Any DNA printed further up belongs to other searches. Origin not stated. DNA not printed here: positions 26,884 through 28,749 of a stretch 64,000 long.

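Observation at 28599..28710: Leader uORF plus hairpin in the 5' UTR of the ABC-F gene, as in antibiotic-inducible ARE ABC-F genes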

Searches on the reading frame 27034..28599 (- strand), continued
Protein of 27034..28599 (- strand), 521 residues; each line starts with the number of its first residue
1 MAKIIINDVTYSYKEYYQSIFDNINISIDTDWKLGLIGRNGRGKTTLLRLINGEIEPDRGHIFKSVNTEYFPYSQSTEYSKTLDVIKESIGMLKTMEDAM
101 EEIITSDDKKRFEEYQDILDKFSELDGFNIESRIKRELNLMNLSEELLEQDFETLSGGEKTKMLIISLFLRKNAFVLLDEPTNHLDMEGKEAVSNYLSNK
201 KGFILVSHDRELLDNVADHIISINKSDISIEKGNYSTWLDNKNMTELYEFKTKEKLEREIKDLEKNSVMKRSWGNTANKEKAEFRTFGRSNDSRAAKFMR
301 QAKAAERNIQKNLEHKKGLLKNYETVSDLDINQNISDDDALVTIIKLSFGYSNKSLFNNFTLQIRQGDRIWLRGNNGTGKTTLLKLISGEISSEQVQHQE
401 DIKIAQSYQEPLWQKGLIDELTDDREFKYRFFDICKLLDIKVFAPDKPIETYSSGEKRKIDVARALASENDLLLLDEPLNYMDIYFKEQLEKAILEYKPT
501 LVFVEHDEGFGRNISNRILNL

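Call 20: find_encoding_contigs(protein=P0009, flank=2500, max_places=2)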
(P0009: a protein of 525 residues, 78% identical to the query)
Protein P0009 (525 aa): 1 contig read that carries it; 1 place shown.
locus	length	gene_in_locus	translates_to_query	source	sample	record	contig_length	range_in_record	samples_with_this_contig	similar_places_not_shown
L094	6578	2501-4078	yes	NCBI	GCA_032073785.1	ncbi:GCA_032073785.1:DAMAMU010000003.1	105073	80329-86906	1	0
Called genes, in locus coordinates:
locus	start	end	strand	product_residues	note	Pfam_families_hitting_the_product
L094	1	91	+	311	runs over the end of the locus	PF13489:Methyltransf_23 (faint), PF03848:TehB (faint), PF07021:MetW (faint), PF13847:Methyltransf_31, PF08241:Methyltransf_11, PF08242:Methyltransf_12, PF13649:Methyltransf_25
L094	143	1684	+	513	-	PF00144:Beta-lactamase, PF00583:Acetyltransf_1, PF13673:Acetyltransf_10, PF13508:Acetyltransf_7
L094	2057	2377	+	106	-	PF12647:RNHCP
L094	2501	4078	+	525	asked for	PF03193:RsgA_GTPase (faint), PF00005:ABC_tran, PF02463:SMC_N (faint), PF13555:AAA_29 (faint), PF00910:RNA_helicase (faint), PF13304:AAA_21 (faint), PF00005:ABC_tran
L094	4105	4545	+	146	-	PF13302:Acetyltransf_3, PF13673:Acetyltransf_10, PF00583:Acetyltransf_1, PF13508:Acetyltransf_7, PF08445:FR47 (weak)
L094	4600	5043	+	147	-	PF13302:Acetyltransf_3, PF13420:Acetyltransf_4, PF00583:Acetyltransf_1, PF13508:Acetyltransf_7, PF08445:FR47 (weak)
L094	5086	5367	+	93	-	-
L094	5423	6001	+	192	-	PF01633:Choline_kinase (weak), PF01636:APH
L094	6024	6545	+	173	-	PF13302:Acetyltransf_3, PF00583:Acetyltransf_1, PF13420:Acetyltransf_4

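Call 21: find_encoding_contigs(protein=P0011, flank=2500, max_places=2)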
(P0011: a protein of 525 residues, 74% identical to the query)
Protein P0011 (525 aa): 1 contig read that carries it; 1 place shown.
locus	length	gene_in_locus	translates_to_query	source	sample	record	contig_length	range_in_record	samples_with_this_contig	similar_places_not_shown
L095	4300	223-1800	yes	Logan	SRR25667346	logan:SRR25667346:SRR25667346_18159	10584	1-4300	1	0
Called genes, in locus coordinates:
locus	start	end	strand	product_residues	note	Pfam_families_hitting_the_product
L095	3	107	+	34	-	?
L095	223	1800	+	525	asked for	PF02463:SMC_N (weak), PF03193:RsgA_GTPase (faint), PF00005:ABC_tran, PF13304:AAA_21 (faint), PF00005:ABC_tran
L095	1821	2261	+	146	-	PF00583:Acetyltransf_1, PF13302:Acetyltransf_3, PF13420:Acetyltransf_4, PF13508:Acetyltransf_7, PF08445:FR47 (weak)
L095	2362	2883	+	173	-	PF13302:Acetyltransf_3, PF13420:Acetyltransf_4, PF00583:Acetyltransf_1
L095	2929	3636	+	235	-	PF12746:GNAT_acetyltran, PF00583:Acetyltransf_1, PF08445:FR47 (weak)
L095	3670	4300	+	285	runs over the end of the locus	PF00583:Acetyltransf_1, PF13420:Acetyltransf_4 (weak), PF13673:Acetyltransf_10, PF13508:Acetyltransf_7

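Call 22: find_encoding_contigs(protein=P0012, flank=2500, max_places=2)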
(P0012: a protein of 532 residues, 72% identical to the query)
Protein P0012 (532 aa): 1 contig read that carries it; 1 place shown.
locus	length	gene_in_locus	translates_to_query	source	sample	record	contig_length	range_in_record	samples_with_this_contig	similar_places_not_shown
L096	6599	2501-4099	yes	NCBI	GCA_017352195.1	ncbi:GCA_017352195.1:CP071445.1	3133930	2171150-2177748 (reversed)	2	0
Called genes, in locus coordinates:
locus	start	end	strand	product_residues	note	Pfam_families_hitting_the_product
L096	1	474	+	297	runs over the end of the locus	PF00583:Acetyltransf_1, PF13673:Acetyltransf_10 (weak), PF13508:Acetyltransf_7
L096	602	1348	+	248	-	PF12746:GNAT_acetyltran (weak), PF00583:Acetyltransf_1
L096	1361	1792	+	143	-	PF00583:Acetyltransf_1, PF13673:Acetyltransf_10, PF13508:Acetyltransf_7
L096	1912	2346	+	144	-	PF13302:Acetyltransf_3, PF13420:Acetyltransf_4 (weak), PF00583:Acetyltransf_1, PF13673:Acetyltransf_10 (weak), PF13508:Acetyltransf_7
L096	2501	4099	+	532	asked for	PF02463:SMC_N (faint), PF00005:ABC_tran, PF13304:AAA_21 (faint), PF00005:ABC_tran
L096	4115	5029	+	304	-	PF01636:APH, PF01633:Choline_kinase (weak)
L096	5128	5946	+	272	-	PF01209:Ubie_methyltran (weak), PF13847:Methyltransf_31, PF08241:Methyltransf_11, PF08242:Methyltransf_12 (weak), PF13649:Methyltransf_25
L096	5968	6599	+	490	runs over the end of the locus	PF00144:Beta-lactamase, PF13302:Acetyltransf_3 (faint), PF00583:Acetyltransf_1, PF13673:Acetyltransf_10, PF13508:Acetyltransf_7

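Call 23: find_encoding_contigs(protein=P0006, flank=2500, max_places=2)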
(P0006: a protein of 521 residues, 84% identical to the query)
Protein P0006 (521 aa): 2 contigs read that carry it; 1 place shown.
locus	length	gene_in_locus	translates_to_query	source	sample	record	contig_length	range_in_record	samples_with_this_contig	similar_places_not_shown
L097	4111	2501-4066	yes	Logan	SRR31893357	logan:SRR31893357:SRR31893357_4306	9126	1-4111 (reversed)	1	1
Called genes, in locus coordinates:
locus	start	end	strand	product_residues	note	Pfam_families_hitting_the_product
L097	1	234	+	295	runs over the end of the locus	PF01636:APH (weak)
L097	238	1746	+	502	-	PF00144:Beta-lactamase, PF13302:Acetyltransf_3 (weak), PF00583:Acetyltransf_1, PF13673:Acetyltransf_10, PF13508:Acetyltransf_7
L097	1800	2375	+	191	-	PF01965:DJ-1_PfpI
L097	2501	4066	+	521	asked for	PF02463:SMC_N (faint), PF03193:RsgA_GTPase (faint), PF00005:ABC_tran, PF13304:AAA_21 (faint), PF00005:ABC_tran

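Call 28: search_solved_structures(query=window:27037-28599:-, max_evalue=1e-20, show_alignments=1)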
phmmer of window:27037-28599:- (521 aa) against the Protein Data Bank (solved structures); distinct sequences matched with E-value up to 1e-20: 31.
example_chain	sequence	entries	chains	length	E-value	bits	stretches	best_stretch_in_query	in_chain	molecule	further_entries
7nhk_0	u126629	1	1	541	8e-87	295.8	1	132-517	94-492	ABC-F type ribosomal protection protein Lsa(A)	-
8buu_9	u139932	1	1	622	3.4e-50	175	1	149-519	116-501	ExpZ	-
6ha8_V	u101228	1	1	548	1.1e-49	173.2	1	150-516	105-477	Nucleotide-binding protein ExpZ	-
7p48_6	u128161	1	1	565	4.7e-47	164.6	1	116-518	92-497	ABC-F type ribosomal protection protein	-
9njf_Y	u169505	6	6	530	9.2e-47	163.7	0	18-290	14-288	Probable ATP-binding protein YbiT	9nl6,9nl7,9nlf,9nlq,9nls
4fin_A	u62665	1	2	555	9e-46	160.4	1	19-292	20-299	EttA (YjjK) ABCF family protein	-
3j5s_D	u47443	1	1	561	9.3e-46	160.3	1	19-292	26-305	Energy-dependent translational throttle A (EttA)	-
9vvi_W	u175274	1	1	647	2.6e-45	158.8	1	18-248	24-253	Probable ATP-binding protein YheS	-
9nlh_H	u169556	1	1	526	3.3e-45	158.6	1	19-248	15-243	YheS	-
9nl5_E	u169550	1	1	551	5.5e-45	157.8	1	19-292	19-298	EttA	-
9nlb_E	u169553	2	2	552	5.5e-45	157.8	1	19-292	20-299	Energy-dependent translational throttle protein EttA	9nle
7msc_x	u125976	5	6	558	1.1e-42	150.2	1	19-403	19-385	Energy-dependent translational throttle protein EttA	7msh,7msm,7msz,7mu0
6r84_A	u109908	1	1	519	7.1e-41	144.2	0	26-283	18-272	ABC transporter ATP-binding protein ARB1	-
9nlj_U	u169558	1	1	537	1.3e-40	143.4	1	20-403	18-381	Uup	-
5zlu_EE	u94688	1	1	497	1.9e-39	139.5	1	121-391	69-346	Macrolide efflux protein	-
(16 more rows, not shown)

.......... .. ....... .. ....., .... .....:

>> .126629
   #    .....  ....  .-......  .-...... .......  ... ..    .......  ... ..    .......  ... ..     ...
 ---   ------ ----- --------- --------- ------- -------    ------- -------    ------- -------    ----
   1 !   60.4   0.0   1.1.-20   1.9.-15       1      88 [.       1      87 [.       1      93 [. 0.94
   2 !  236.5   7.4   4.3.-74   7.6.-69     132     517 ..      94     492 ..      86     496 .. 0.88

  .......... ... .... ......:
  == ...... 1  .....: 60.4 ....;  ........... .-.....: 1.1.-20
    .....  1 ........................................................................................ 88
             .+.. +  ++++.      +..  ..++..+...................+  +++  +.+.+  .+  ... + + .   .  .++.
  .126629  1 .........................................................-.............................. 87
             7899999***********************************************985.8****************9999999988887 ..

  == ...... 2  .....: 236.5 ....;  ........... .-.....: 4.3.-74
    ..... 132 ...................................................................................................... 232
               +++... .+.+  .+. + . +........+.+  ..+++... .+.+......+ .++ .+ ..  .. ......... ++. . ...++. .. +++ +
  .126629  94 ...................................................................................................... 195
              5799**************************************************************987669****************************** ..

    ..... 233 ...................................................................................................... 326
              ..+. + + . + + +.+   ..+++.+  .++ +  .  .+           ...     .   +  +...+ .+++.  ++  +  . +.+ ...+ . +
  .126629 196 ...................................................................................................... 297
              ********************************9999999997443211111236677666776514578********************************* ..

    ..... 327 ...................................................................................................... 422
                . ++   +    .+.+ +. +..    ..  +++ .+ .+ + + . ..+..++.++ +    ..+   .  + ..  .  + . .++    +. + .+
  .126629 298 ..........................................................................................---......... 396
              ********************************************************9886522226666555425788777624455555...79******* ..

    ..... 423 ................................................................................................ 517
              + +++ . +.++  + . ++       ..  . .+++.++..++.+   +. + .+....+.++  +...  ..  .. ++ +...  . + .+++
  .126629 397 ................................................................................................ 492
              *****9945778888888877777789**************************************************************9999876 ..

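Call 31: find_encoding_contigs(protein=P0013, flank=1500, max_places=1)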
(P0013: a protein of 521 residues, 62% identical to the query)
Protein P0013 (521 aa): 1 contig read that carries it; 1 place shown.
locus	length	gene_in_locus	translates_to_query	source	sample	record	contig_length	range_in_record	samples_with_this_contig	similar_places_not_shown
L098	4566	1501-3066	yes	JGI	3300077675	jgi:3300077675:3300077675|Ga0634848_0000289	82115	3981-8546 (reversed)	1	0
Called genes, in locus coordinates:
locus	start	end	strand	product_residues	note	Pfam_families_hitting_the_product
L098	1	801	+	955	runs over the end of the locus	PF00005:ABC_tran (faint), PF02463:SMC_N (faint), PF03193:RsgA_GTPase (faint), PF13304:AAA_21 (faint), PF13555:AAA_29 (faint), PF20703:nSTAND1 (faint), PF17760:UvrA_inter, PF17755:UvrA_DNA-bind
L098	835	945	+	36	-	-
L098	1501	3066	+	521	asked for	PF02463:SMC_N, PF00005:ABC_tran, PF13401:AAA_22 (faint), PF13555:AAA_29 (faint), PF13304:AAA_21 (faint), PF00005:ABC_tran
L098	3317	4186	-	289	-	PF02311:AraC_binding, PF12833:HTH_18, PF00165:HTH_AraC (weak)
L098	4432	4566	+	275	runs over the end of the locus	PF04962:KduI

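Call 32: find_encoding_contigs(protein=P0020, flank=1500, max_places=1)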
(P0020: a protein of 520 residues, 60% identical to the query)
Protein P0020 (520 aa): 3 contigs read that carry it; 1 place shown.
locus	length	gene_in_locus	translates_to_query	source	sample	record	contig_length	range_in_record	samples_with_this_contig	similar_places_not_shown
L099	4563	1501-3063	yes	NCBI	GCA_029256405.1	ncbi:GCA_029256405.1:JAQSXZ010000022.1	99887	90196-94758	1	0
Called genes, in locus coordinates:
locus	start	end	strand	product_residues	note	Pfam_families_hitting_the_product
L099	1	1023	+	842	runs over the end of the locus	PF16927:HisKA_7TM, PF00990:GGDEF, PF13487:HD_5, PF01966:HD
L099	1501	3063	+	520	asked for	PF02463:SMC_N (weak), PF00005:ABC_tran, PF13304:AAA_21 (faint), PF00005:ABC_tran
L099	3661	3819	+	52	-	-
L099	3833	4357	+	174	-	PF00133:tRNA-synt_1, PF09334:tRNA-synt_1g, PF13603:tRNA-synt_1_2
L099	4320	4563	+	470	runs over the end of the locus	PF13603:tRNA-synt_1_2, PF00133:tRNA-synt_1, PF09334:tRNA-synt_1g (faint), PF08264:Anticodon_1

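Call 33: find_encoding_contigs(protein=P0036, flank=1500, max_places=1)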
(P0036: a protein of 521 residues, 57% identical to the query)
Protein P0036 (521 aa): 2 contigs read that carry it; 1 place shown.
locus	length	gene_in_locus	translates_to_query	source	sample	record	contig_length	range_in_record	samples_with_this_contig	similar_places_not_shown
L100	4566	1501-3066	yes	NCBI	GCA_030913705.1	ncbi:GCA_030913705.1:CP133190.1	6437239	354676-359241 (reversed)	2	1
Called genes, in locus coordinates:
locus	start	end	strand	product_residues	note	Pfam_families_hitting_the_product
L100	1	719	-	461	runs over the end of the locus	PF00149:Metallophos, PF17839:CNP_C_terminal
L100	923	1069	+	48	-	-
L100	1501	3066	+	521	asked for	PF00005:ABC_tran, PF02463:SMC_N (faint), PF05729:NACHT (faint), PF13304:AAA_21 (faint), PF00005:ABC_tran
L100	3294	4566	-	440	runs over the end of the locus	PF02056:Glyco_hydro_4, PF11975:Glyco_hydro_4C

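Call 34: find_encoding_contigs(protein=P0052, flank=1500, max_places=1)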
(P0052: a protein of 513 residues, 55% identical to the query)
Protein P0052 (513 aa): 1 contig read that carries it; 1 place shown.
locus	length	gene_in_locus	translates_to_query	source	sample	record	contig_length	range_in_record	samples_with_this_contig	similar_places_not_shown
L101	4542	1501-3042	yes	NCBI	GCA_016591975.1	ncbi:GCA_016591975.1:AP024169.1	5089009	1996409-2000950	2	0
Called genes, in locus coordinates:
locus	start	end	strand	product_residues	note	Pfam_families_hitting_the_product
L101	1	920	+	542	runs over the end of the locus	PF01943:Polysacc_synt, PF13440:Polysacc_synt_3 (faint), PF03023:MurJ, PF01554:MatE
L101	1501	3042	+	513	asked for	PF00931:NB-ARC (faint), PF02463:SMC_N, PF03193:RsgA_GTPase (faint), PF07693:KAP_NTPase (faint), PF00005:ABC_tran, PF05729:NACHT (faint), PF13175:AAA_15 (faint), PF00005:ABC_tran, +3 more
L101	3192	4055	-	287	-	PF00583:Acetyltransf_1 (weak), PF13420:Acetyltransf_4 (weak), PF13508:Acetyltransf_7 (weak)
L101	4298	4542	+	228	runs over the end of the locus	PF01381:HTH_3, PF12844:HTH_19, PF13443:HTH_26 (weak), PF13560:HTH_31 (weak), PF07022:Phage_CI_repr (weak), PF18931:DUF5680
